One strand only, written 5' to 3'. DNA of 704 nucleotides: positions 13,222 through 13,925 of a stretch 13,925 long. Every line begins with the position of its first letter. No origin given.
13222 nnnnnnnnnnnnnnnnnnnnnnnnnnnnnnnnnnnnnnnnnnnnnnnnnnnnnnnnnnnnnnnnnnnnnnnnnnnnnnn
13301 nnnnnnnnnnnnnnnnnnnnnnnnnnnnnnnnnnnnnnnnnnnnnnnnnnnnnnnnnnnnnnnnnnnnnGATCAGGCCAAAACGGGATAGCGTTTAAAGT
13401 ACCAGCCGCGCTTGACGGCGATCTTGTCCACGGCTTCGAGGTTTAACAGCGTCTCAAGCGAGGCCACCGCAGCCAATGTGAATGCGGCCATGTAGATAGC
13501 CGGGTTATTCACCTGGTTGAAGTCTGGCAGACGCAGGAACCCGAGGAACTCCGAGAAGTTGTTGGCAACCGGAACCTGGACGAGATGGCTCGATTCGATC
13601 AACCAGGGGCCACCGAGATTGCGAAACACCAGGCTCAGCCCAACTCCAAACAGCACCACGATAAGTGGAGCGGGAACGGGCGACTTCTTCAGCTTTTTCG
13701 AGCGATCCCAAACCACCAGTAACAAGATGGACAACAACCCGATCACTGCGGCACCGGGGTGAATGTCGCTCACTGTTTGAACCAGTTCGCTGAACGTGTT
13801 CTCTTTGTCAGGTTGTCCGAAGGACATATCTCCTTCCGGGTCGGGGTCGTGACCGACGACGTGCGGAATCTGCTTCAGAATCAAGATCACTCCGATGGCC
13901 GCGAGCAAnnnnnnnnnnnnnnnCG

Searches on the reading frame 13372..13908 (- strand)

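Call 43: search_protein_families(library=phrogs, proteins=[window:13372-13908:-], max_evalue=0.001)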
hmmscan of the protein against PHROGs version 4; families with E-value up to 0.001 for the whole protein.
window:13372-13908:- (178 aa): 0 families

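Call 58: search_protein_families(library=pfam, proteins=[window:13372-13908:-], max_evalue=0.01)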
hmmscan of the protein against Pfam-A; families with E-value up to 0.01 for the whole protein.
window:13372-13908:- (178 aa): 1 family
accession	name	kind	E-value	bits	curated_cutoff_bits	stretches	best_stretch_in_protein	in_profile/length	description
PF00916.26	Sulfate_transp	-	7.7e-12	45.1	23.2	1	2-163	119-269/380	Sulfate permease family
